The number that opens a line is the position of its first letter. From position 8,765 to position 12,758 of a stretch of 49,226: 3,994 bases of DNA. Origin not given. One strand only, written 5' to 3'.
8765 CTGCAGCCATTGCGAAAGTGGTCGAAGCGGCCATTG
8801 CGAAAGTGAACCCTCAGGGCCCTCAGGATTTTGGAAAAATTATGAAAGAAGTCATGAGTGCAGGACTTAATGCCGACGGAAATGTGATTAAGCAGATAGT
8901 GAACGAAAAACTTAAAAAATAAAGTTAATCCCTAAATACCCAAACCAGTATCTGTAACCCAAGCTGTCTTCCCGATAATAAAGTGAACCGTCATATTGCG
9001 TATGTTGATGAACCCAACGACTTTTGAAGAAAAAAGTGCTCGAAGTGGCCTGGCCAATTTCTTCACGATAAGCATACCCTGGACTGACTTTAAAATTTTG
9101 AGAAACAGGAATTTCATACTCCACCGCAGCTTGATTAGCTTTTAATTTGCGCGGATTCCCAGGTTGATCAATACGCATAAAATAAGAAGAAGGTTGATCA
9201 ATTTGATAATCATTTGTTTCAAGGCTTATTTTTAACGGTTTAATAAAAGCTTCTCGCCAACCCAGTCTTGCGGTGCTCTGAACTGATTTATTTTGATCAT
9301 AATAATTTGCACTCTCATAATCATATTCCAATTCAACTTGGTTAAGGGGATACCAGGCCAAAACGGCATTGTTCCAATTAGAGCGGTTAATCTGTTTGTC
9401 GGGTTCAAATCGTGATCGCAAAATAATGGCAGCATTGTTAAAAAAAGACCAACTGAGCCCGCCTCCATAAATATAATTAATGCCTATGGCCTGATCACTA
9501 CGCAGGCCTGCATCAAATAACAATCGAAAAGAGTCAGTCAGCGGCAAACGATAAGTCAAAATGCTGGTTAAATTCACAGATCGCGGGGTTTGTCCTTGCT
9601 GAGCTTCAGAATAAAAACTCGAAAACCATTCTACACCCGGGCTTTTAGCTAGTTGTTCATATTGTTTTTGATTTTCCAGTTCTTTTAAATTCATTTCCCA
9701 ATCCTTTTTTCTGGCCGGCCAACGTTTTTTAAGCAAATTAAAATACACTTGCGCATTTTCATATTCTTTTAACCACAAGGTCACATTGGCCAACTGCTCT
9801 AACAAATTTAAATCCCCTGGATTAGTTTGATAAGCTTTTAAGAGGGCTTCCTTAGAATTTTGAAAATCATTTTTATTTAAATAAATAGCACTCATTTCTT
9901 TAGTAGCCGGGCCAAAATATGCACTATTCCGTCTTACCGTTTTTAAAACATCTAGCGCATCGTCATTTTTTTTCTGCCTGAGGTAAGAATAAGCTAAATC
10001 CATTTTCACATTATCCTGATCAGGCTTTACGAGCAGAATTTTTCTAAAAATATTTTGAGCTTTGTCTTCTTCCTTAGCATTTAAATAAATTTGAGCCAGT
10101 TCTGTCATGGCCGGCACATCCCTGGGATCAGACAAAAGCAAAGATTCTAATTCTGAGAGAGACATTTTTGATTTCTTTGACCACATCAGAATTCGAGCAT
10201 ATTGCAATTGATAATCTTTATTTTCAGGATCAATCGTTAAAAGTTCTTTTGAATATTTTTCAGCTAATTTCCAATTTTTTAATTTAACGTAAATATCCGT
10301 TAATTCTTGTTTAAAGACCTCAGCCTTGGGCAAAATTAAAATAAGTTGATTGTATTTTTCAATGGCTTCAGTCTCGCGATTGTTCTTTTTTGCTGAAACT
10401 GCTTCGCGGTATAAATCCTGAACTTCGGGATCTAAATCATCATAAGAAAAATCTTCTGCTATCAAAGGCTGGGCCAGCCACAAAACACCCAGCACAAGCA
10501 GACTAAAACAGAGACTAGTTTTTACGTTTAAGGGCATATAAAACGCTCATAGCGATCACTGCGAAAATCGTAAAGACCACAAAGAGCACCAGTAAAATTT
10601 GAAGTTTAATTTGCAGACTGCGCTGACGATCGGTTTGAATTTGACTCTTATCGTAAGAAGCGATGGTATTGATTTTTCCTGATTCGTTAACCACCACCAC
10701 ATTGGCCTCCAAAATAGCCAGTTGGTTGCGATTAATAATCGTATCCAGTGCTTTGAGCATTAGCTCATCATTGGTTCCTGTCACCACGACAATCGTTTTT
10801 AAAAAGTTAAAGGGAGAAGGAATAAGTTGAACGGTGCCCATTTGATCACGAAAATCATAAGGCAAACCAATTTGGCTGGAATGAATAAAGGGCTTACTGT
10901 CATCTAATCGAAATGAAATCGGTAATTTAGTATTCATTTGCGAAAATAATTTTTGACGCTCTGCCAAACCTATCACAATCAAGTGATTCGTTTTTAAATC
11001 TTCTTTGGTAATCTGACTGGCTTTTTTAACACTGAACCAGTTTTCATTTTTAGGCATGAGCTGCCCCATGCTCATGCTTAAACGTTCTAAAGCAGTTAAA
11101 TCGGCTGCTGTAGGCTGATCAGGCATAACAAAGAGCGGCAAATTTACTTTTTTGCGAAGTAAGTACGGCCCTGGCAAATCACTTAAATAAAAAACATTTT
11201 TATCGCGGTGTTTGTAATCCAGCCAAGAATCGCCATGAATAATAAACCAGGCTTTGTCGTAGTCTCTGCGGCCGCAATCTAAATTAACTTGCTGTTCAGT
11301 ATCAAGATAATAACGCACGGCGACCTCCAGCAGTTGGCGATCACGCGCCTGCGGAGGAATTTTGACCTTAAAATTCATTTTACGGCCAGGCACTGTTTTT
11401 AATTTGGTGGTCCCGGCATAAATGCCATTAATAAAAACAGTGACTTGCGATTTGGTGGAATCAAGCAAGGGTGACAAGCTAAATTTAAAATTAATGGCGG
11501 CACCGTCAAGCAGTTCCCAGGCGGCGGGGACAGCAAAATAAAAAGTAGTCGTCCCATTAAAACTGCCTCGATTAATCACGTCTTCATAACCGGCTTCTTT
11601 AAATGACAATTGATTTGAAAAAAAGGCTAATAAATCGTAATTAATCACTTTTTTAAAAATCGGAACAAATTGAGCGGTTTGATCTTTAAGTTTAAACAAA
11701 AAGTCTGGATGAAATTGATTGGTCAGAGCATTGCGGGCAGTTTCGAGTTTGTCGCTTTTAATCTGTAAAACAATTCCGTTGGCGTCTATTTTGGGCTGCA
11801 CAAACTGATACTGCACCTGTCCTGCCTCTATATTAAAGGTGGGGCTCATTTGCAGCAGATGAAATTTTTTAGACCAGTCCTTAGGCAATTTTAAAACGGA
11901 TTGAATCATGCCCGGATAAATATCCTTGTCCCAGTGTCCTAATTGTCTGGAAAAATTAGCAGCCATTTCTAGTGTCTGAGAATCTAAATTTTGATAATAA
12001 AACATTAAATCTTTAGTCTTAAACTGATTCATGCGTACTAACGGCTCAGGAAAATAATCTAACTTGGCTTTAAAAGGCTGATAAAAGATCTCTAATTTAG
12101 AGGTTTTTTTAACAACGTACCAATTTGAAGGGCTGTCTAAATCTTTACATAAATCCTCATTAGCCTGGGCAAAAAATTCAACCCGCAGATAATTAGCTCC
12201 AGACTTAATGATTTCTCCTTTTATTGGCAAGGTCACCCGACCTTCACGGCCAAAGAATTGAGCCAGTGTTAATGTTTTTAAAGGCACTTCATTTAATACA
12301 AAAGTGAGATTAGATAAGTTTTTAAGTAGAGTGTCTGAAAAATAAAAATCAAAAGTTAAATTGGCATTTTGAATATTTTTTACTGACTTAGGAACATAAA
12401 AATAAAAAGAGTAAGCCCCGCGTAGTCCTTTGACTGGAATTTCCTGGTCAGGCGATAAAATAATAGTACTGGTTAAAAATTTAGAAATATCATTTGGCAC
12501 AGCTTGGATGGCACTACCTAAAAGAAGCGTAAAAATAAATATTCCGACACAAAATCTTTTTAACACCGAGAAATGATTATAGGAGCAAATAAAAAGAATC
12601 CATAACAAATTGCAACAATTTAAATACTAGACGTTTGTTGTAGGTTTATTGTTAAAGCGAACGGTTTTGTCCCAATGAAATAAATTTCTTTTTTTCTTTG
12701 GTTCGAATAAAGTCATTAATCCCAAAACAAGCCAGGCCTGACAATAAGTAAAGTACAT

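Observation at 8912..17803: Hybrid synthase-dependent exopolysaccharide operon mixing Bcs-, Pga- and Pel-like parts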

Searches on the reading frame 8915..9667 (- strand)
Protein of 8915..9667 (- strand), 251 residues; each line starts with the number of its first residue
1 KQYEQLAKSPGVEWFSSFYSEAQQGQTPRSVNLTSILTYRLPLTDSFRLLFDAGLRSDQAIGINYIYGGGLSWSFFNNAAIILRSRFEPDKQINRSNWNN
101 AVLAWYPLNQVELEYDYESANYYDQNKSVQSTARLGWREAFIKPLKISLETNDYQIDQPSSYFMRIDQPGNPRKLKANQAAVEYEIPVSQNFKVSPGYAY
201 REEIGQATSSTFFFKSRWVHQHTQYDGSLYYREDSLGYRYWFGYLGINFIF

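Call 88: search_protein_representatives(protein=window:8915-9667:-)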
Query: 251 residues. Proteins with E-value up to 0.001 (for the whole library): 4; up to 1e-10: 1; up to 1e-30: 1. The best 4 are listed.
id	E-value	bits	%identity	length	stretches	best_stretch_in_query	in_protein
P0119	4.0e-123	426.4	74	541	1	1-251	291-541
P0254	7.2e-09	52.0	25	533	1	14-212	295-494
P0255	1.6e-04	37.8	25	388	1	22-251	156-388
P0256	2.7e-04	37.1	24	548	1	6-243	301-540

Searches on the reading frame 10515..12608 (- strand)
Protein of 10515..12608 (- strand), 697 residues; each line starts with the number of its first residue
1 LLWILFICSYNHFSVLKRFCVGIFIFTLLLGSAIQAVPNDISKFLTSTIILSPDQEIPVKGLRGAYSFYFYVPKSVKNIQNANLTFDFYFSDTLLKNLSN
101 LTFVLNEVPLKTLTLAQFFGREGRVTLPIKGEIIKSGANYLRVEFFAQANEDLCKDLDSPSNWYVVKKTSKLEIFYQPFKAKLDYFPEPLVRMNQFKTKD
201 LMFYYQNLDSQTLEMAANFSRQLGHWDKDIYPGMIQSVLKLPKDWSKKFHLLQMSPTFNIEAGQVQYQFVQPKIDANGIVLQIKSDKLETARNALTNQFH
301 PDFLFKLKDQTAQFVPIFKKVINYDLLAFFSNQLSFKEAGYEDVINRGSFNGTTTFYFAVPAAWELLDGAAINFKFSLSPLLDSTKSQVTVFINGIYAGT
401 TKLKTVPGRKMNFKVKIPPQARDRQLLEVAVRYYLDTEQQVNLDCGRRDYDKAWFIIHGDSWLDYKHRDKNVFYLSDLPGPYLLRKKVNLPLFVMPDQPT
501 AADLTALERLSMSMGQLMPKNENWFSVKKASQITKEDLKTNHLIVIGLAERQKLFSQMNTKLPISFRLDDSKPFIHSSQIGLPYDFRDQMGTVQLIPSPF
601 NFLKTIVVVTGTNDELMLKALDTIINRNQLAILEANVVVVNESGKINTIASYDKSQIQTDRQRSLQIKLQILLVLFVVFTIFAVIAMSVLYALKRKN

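Call 6: search_protein_families(library=pfam, proteins=[window:10515-12608:-], max_evalue=0.01)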
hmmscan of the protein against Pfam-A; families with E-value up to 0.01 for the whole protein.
window:10515-12608:- (697 aa): 1 family
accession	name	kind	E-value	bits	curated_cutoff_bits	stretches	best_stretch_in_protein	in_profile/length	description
PF03170.19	BcsB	-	4.4e-51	174.4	21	2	332-665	4-302/606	Bacterial cellulose synthase subunit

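Call 7: search_protein_families(library=ncbifam, proteins=[window:10515-12608:-], max_evalue=0.01)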
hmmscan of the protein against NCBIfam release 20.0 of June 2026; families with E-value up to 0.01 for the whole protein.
window:10515-12608:- (697 aa): 8 families
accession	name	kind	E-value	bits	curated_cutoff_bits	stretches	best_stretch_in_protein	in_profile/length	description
NF008323.1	PRK11114.1-1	equivalog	1.1e-25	90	750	2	50-224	9-184/712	cellulose biosynthesis cyclic di-GMP-binding regulatory protein BcsB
NF008330.0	PRK11114.2-4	subfamily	8e-19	67.2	945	2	51-224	60-234/761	cellulose biosynthesis cyclic di-GMP-binding regulatory protein BcsB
NF008325.0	PRK11114.1-3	equivalog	2e-18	65.8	922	2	50-233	67-254/766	cellulose biosynthesis cyclic di-GMP-binding regulatory protein BcsB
NF008328.0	PRK11114.2-2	equivalog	1.2e-12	46.8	1667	1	51-221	80-251/788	cellulose biosynthesis cyclic di-GMP-binding regulatory protein BcsB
NF008327.0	PRK11114.2-1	equivalog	4.6e-08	31.8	1218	1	76-218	170-314/845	cellulose biosynthesis cyclic di-GMP-binding regulatory protein BcsB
NF008331.0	PRK11114.2-5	equivalog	2.2e-07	29.8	1658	1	75-219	85-231/771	cellulose biosynthesis cyclic di-GMP-binding regulatory protein BcsB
NF008329.0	PRK11114.2-3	equivalog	1.6e-06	26.9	1098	0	327-433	315-423/713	cellulose biosynthesis cyclic di-GMP-binding regulatory protein BcsB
NF008326.0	PRK11114.1-5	equivalog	0.00047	18.5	1107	0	493-567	555-627/782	cellulose biosynthesis cyclic di-GMP-binding regulatory protein BcsB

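Call 39: search_solved_structures(query=window:10515-12608:-, max_evalue=1)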
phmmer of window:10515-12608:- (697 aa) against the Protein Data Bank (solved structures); distinct sequences matched with E-value up to 1: 6.
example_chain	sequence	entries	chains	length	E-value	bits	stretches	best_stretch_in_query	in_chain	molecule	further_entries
7l2z_B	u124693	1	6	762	2.5e-06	29.2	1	46-214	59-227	Cyclic di-GMP-binding protein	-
9b8v_G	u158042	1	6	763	2.5e-06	29.2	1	46-211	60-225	Cellulose synthase operon protein B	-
7lby_B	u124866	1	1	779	2.7e-06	29.1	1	46-214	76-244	Cyclic di-GMP-binding protein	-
9fmt_A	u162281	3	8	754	3e-06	29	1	46-208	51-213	Cyclic di-GMP-binding protein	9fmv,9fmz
6yg8_A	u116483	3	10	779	3.4e-06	28.8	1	46-208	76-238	Bacterial cellulose secretion regulator BcsB | Cyclic di-GMP-binding protein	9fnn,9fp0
9b8i_C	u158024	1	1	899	4.3e-06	28.5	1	46-211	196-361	Cellulose synthase BcsB-BcsC fusion protein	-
